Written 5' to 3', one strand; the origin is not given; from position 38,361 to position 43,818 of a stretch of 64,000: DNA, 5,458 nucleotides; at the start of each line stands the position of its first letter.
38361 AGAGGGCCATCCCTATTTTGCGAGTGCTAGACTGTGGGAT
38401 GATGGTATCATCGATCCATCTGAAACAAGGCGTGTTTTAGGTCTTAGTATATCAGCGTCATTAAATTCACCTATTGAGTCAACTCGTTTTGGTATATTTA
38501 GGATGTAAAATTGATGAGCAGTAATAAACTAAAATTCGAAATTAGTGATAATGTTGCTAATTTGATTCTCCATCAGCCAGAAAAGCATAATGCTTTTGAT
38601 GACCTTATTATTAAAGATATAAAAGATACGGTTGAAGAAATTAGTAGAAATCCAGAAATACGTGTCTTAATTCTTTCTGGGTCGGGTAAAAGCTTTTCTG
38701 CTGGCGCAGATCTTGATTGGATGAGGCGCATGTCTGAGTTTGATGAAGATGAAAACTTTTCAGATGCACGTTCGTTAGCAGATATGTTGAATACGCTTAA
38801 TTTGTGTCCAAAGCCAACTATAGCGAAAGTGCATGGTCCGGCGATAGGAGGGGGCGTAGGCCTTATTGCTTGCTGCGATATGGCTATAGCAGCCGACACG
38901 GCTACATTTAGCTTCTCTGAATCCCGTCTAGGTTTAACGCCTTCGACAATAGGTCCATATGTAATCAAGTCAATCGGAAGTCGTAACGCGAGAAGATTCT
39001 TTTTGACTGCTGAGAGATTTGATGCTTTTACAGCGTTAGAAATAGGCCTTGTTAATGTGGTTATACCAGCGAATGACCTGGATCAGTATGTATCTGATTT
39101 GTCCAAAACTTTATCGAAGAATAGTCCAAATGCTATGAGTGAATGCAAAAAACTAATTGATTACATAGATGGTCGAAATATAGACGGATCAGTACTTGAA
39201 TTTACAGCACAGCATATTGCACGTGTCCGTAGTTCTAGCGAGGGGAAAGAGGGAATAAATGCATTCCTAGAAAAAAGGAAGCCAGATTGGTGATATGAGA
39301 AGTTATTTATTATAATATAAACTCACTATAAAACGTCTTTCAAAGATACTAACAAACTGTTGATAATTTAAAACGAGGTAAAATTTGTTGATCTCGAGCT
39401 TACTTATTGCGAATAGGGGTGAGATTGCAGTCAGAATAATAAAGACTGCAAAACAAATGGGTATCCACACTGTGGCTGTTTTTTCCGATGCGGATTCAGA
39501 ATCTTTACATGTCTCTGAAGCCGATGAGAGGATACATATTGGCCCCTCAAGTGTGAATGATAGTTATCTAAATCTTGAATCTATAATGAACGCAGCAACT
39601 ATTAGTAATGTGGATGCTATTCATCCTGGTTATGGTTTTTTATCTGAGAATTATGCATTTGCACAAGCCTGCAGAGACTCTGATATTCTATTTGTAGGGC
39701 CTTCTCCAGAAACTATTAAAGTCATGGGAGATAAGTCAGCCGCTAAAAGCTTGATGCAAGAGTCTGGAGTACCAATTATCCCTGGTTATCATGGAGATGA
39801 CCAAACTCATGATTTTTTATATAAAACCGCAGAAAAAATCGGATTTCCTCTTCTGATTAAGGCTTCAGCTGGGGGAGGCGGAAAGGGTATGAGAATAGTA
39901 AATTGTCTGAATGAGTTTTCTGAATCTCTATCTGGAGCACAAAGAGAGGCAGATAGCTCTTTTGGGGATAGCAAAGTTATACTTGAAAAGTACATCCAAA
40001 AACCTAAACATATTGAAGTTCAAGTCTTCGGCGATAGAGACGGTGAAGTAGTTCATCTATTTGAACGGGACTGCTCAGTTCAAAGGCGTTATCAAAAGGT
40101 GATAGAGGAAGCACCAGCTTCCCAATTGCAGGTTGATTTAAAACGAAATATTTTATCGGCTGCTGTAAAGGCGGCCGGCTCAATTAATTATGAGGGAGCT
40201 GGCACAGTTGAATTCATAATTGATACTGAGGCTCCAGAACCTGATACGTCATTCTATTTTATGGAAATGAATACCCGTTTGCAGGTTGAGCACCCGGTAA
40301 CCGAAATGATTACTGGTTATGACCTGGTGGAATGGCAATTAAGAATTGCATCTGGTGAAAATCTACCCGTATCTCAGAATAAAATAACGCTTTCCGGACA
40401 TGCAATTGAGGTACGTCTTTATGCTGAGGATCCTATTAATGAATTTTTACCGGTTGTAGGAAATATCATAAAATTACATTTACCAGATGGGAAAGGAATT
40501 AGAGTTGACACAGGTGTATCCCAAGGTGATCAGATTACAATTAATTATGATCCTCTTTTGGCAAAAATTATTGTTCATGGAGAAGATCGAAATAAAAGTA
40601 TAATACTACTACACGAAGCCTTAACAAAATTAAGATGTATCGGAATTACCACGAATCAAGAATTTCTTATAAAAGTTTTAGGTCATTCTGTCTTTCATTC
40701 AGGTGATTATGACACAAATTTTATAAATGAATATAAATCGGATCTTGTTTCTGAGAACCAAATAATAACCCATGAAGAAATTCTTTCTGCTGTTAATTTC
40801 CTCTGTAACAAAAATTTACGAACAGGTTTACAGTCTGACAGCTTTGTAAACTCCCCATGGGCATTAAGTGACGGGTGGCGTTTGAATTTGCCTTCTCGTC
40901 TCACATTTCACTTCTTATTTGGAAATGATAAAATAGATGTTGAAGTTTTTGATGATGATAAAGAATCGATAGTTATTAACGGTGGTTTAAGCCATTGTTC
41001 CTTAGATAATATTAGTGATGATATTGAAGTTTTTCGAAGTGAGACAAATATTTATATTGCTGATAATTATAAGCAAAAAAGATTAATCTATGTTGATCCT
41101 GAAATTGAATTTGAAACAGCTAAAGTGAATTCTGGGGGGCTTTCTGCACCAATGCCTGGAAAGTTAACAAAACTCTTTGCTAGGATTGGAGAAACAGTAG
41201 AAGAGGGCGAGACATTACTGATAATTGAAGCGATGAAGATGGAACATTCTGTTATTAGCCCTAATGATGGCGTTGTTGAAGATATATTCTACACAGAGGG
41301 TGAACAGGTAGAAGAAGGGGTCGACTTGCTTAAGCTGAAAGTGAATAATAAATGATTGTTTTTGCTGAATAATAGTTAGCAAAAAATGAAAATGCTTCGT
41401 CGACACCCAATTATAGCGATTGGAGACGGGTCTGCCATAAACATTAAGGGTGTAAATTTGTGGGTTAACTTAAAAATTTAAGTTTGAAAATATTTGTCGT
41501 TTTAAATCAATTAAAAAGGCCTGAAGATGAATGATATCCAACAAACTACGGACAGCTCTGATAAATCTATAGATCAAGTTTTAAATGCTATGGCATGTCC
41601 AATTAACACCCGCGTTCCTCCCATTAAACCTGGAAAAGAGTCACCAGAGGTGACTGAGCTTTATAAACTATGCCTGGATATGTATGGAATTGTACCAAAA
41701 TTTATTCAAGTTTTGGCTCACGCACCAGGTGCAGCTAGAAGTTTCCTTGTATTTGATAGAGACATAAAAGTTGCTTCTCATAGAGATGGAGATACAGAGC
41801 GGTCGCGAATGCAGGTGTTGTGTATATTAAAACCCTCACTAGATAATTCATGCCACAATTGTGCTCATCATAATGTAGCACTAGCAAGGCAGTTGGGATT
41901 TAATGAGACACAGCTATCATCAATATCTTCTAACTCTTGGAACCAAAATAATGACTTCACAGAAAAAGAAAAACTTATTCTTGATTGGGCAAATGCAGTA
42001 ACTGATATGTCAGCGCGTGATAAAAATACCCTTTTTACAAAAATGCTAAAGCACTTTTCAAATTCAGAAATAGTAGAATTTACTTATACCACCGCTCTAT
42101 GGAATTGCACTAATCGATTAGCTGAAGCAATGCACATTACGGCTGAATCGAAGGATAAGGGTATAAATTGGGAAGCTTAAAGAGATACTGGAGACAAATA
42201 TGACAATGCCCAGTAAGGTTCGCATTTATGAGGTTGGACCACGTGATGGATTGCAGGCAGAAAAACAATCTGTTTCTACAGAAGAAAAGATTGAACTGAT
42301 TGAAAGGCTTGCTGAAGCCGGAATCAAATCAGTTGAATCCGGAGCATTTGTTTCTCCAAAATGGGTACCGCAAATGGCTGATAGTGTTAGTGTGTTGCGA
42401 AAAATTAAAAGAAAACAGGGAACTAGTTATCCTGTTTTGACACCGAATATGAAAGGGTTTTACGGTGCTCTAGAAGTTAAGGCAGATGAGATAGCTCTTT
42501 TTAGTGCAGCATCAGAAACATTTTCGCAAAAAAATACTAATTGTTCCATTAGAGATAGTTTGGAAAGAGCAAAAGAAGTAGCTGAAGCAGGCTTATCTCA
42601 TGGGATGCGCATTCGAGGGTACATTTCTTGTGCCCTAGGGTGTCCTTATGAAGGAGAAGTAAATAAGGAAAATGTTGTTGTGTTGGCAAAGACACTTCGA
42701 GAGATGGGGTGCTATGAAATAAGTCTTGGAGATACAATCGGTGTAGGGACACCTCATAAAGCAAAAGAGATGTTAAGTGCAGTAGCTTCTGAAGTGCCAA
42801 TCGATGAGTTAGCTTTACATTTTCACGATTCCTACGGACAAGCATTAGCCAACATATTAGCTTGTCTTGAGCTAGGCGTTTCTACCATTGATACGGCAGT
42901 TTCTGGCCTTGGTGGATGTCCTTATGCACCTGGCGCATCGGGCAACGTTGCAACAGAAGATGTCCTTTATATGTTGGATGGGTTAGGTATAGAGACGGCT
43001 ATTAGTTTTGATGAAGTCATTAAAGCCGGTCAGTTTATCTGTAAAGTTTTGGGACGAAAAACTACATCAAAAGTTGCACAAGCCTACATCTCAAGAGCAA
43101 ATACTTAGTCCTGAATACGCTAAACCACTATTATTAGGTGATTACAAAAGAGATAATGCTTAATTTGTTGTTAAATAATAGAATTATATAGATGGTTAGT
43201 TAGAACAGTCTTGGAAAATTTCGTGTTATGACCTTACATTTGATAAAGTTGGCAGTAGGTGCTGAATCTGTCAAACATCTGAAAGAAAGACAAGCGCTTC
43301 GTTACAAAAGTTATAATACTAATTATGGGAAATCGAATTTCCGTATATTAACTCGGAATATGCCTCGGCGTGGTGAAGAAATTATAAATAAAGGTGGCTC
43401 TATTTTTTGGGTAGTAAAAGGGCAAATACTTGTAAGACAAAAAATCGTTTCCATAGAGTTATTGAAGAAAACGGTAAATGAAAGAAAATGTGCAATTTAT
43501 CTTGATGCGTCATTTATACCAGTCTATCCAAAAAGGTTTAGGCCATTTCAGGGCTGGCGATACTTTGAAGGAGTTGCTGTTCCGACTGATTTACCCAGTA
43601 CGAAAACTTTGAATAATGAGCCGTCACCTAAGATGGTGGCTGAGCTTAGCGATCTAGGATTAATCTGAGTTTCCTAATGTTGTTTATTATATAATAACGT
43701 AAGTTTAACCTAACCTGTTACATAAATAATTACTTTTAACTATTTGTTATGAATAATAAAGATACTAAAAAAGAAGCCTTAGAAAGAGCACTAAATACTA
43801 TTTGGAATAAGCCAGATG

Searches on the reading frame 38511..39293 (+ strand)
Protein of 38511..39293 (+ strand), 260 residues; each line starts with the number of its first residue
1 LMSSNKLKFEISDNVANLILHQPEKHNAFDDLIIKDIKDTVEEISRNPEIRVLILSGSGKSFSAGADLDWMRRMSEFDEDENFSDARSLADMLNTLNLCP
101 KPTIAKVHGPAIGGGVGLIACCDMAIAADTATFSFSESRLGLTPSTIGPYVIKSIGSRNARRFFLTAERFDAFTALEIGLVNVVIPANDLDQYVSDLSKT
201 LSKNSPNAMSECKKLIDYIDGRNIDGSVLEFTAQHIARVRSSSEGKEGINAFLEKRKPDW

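Call 35: search_protein_families(library=pfam, proteins=[window:38511-39293:+], max_evalue=0.0001)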
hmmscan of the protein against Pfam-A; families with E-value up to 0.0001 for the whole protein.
window:38511-39293:+ (260 aa): 2 families
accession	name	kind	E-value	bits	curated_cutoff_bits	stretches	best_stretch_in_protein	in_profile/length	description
PF00378.25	ECH_1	-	4.7e-52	177.3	27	1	10-260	1-248/251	Enoyl-CoA hydratase/isomerase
PF16113.10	ECH_2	-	1.2e-29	104.3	27.2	1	17-252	3-238/335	Enoyl-CoA hydratase/isomerase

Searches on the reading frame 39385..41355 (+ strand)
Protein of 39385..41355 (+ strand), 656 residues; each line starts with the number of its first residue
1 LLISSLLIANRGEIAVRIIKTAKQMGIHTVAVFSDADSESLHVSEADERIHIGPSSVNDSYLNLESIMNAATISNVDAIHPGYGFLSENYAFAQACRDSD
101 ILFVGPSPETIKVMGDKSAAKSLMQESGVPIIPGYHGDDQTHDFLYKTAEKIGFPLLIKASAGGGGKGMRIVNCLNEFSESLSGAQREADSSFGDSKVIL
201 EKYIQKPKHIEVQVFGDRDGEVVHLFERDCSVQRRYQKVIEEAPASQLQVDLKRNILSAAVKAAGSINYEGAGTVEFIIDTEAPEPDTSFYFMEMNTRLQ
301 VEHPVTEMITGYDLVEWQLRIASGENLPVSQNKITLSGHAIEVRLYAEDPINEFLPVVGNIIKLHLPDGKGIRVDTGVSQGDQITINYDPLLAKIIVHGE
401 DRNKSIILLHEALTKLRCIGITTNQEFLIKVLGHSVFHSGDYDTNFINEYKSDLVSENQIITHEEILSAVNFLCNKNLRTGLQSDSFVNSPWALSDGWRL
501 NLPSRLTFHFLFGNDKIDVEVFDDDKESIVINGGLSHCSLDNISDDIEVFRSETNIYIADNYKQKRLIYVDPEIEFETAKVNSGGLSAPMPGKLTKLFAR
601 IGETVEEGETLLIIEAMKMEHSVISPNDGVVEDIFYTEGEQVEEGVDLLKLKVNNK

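Call 35: search_protein_families(library=pfam, proteins=[window:39385-41355:+], max_evalue=0.0001)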
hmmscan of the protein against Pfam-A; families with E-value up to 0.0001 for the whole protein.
window:39385-41355:+ (656 aa): 7 families
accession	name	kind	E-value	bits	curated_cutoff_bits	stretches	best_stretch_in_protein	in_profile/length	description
PF02786.22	CPSase_L_D2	-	6.4e-73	245.2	19.8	1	116-328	1-209/211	Carbamoyl-phosphate synthase L chain, ATP binding domain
PF00289.28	Biotin_carb_N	-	1.3e-43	148.4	25.5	1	3-111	2-110/110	Biotin carboxylase, N-terminal domain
PF02785.25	Biotin_carb_C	-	6.9e-34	116.6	32.4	1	342-448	1-107/108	Biotin carboxylase C-terminal domain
PF00364.28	Biotin_lipoyl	-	3.2e-16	59.3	22.1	1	587-650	4-72/73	Biotin-requiring enzyme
PF02222.28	ATP-grasp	-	5.1e-10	39.7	27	1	133-280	11-150/179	ATP-grasp domain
PF07478.18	Dala_Dala_lig_C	-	8e-10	39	24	1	140-297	23-174/204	D-ala D-ala ligase C-terminus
PF21139.3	BT_MCC_alpha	-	4.4e-05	24.3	31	0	488-524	22-58/118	Methylcrotonyl-CoA carboxylase, alpha-subunit, BT domain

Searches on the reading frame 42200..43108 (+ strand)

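Call 35: search_protein_families(library=pfam, proteins=[window:42200-43108:+], max_evalue=0.0001)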
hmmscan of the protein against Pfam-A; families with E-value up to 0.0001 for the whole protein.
window:42200-43108:+ (302 aa): 1 family
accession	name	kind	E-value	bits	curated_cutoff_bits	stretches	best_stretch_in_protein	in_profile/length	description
PF00682.25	HMGL-like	-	1.6e-57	195.3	29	1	6-280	1-260/260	HMGL-like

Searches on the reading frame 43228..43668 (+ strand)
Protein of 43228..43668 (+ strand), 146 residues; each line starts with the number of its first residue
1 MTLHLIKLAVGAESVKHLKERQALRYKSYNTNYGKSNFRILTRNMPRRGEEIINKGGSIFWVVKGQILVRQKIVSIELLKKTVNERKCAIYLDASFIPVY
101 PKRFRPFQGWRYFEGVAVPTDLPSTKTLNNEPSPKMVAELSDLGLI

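Call 35: search_protein_families(library=pfam, proteins=[window:43228-43668:+], max_evalue=0.0001)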
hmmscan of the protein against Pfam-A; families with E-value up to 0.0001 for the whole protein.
window:43228-43668:+ (146 aa): 1 family
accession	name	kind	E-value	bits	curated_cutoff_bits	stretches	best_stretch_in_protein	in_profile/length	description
PF07370.16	DUF1489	-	2.4e-37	128.2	25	1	5-146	1-138/138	Protein of unknown function (DUF1489)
